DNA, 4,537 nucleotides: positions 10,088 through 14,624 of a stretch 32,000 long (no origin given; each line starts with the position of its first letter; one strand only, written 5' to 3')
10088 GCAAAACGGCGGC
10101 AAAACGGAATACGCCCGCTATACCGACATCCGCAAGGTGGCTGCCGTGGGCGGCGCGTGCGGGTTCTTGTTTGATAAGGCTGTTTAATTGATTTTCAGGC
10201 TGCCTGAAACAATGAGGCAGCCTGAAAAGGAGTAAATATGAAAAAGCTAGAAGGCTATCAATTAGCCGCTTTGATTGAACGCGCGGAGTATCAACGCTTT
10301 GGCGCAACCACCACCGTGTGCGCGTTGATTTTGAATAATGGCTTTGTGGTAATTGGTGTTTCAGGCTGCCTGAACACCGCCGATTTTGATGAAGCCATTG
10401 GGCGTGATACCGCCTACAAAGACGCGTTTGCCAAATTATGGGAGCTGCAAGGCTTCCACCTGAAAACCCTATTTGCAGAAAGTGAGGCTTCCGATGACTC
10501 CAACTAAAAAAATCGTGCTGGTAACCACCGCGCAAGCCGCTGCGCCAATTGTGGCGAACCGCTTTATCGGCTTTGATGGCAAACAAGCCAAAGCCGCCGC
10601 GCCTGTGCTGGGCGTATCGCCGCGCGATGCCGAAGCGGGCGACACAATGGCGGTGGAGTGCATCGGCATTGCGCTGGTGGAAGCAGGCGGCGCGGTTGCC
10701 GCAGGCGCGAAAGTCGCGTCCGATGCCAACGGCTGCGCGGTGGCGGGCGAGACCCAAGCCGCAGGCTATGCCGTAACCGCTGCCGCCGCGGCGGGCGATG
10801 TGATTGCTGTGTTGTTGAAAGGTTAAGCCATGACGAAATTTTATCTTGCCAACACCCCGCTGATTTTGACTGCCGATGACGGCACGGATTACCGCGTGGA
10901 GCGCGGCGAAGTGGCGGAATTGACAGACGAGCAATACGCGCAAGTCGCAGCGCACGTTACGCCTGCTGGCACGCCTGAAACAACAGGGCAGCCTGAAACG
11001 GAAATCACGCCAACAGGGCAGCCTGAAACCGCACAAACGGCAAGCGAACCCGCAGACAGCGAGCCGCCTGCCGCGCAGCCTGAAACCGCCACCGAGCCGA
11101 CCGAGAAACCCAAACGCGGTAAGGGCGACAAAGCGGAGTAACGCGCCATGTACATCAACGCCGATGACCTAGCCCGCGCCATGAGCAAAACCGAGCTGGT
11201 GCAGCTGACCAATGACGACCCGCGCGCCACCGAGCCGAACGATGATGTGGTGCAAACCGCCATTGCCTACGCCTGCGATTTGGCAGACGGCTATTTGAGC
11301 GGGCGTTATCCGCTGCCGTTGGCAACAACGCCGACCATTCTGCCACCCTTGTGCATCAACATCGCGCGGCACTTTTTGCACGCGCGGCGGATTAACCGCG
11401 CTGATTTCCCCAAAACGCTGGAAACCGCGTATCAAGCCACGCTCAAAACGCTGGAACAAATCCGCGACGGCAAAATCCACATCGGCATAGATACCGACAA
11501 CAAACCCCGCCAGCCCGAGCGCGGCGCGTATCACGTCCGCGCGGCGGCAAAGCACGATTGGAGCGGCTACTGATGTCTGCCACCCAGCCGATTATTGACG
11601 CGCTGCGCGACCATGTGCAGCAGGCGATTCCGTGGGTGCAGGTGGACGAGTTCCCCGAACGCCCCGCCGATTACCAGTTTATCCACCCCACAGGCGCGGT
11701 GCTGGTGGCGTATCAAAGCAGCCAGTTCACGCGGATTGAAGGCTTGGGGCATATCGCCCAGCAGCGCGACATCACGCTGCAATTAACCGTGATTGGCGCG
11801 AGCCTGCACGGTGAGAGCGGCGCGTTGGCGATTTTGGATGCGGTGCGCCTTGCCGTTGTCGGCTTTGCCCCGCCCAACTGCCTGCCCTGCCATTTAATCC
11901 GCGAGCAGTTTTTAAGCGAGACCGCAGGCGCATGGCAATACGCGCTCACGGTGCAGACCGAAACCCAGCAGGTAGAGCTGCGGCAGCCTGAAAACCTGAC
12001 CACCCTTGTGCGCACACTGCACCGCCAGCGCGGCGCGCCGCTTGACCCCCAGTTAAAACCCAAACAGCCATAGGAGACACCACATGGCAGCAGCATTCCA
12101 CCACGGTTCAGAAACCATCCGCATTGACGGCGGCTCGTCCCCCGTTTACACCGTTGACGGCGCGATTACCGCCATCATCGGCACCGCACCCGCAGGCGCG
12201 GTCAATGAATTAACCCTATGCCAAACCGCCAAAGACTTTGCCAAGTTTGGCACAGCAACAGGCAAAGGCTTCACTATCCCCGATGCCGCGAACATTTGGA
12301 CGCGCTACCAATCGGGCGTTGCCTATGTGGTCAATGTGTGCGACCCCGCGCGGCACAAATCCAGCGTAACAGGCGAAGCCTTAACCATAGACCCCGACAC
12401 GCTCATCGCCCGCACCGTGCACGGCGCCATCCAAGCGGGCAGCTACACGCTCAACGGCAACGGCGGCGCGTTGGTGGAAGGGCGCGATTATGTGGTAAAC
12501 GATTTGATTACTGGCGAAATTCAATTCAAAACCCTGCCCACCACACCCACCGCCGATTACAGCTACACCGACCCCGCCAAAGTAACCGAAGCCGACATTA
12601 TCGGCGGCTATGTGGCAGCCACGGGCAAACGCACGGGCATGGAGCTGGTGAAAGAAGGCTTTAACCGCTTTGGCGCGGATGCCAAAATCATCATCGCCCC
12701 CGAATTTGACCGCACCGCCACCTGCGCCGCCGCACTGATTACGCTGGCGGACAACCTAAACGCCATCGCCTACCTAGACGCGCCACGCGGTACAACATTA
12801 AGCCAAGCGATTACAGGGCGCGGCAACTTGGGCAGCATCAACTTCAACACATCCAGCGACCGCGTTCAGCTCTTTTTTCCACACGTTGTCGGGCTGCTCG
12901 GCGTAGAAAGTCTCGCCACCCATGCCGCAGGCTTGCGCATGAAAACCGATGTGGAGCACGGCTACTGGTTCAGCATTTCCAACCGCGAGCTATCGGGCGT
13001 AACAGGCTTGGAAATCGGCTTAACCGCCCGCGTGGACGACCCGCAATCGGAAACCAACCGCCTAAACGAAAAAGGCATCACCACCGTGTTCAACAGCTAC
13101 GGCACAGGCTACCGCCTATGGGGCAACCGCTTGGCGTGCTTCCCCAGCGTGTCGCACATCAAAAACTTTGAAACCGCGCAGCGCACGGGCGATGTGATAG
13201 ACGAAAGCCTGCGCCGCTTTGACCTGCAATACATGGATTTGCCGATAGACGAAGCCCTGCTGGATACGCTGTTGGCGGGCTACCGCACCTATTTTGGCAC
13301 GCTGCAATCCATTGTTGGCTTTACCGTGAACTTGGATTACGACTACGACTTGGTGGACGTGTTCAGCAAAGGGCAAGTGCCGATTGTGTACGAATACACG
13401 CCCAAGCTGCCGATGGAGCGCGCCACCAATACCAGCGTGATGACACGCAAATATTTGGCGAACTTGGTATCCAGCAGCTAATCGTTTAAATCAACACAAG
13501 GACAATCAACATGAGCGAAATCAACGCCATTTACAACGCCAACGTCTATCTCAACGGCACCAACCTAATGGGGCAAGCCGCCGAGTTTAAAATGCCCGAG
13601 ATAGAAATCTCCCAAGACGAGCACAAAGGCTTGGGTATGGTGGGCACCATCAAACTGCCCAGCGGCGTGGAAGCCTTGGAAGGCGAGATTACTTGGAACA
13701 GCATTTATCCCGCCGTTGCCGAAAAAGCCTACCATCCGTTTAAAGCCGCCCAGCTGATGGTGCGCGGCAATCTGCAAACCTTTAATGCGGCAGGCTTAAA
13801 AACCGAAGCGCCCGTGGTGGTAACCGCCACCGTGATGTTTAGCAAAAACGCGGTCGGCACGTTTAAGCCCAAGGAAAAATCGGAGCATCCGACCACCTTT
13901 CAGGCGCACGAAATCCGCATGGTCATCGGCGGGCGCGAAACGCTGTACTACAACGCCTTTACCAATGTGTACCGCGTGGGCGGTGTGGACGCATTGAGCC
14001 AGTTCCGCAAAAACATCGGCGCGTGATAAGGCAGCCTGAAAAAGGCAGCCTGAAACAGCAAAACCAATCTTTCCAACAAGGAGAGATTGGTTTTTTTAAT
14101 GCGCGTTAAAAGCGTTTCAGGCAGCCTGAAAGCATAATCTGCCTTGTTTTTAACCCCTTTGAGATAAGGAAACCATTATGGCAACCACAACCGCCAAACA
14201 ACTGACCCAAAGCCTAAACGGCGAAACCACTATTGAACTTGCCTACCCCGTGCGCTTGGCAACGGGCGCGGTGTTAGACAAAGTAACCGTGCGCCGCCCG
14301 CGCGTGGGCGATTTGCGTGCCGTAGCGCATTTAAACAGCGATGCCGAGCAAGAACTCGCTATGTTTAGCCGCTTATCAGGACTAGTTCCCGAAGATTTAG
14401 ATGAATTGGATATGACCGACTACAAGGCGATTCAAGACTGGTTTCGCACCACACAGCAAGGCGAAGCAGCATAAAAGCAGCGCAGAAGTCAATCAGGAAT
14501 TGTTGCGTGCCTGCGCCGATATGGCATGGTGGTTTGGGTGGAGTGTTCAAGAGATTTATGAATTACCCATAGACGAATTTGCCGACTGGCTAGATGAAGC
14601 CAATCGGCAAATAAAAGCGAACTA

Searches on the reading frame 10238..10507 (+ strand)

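Call 4: search_protein_families(library=pfam, proteins=[window:10238-10507:+], max_evalue=0.01)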
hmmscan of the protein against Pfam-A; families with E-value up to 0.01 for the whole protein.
window:10238-10507:+ (89 aa): 1 family
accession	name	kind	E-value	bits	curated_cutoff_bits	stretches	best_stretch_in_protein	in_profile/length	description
PF13876.11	Phage_gp49_66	-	1.1e-21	77.6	27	1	9-77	6-80/82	Phage protein (N4 Gp49/phage Sf6 gene 66) family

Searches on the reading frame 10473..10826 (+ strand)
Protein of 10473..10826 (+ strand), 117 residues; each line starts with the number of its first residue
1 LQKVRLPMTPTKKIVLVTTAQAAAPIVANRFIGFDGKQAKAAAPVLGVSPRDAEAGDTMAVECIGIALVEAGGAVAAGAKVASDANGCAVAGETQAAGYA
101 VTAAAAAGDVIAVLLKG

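Call 4: search_protein_families(library=pfam, proteins=[window:10473-10826:+], max_evalue=0.01)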
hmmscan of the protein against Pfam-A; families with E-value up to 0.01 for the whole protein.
window:10473-10826:+ (117 aa): 2 families
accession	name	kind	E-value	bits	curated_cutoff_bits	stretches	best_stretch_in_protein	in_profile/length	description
PF09956.15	Phage_cement_2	-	8.7e-14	52.2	24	1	12-114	4-102/103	Phage cement protein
PF22758.2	Phage_cement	-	0.0071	16.9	27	1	23-114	51-144/146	Structural cement protein (E217 gp24/Pam3 gp6)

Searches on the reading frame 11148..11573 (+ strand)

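Call 4: search_protein_families(library=pfam, proteins=[window:11148-11573:+], max_evalue=0.01)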
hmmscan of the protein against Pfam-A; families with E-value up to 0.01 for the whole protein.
window:11148-11573:+ (141 aa): 1 family
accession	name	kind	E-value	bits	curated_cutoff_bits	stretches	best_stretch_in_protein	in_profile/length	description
PF07030.17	Phage_Mu_Gp36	-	1.1e-33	116.5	24.7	1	2-125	1-118/124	Bacteriophage Mu, Gp36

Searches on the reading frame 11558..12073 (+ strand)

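Call 4: search_protein_families(library=pfam, proteins=[window:11558-12073:+], max_evalue=0.01)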
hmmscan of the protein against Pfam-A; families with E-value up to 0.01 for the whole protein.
window:11558-12073:+ (171 aa): 1 family
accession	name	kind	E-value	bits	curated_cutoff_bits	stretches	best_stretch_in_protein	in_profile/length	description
PF09646.16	Gp37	-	2.9e-41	141.1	27.3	1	20-152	5-138/143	Gp37 protein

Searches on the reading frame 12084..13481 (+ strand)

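Call 5: search_protein_families(library=pfam, proteins=[window:12084-13481:+], max_evalue=0.01)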
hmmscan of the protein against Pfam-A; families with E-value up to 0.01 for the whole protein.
window:12084-13481:+ (465 aa): 1 family
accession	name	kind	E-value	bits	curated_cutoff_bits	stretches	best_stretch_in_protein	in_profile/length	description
PF04984.19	Phage_sheath_1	-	1.5e-17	64.4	31.4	1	182-349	2-166/168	Phage tail sheath protein subtilisin-like domain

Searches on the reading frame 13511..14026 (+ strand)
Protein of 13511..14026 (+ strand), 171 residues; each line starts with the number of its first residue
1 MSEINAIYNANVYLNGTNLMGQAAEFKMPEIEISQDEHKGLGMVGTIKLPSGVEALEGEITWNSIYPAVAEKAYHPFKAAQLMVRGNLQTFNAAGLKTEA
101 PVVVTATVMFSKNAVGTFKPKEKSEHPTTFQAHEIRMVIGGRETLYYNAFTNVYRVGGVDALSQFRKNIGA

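Call 5: search_protein_families(library=pfam, proteins=[window:13511-14026:+], max_evalue=0.01)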
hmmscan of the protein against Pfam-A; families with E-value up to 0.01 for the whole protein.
window:13511-14026:+ (171 aa): 1 family
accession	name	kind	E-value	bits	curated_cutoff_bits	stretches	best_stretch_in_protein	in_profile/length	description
PF04985.20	Phage_tube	-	6.4e-46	156.6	22.4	1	5-170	2-165/165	Phage tail tube protein FII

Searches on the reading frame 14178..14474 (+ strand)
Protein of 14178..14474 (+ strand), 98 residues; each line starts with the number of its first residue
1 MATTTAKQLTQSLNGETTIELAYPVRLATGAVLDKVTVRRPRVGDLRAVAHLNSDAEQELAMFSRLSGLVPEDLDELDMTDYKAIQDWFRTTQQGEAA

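Call 5: search_protein_families(library=pfam, proteins=[window:14178-14474:+], max_evalue=0.01)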
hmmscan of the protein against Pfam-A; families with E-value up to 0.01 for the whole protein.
window:14178-14474:+ (98 aa): 1 family
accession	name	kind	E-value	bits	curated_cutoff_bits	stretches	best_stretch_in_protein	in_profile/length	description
PF10109.15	Phage_TAC_7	-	1e-17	64.3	25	1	18-90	1-75/79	Phage tail assembly chaperone proteins, E, or 41 or 14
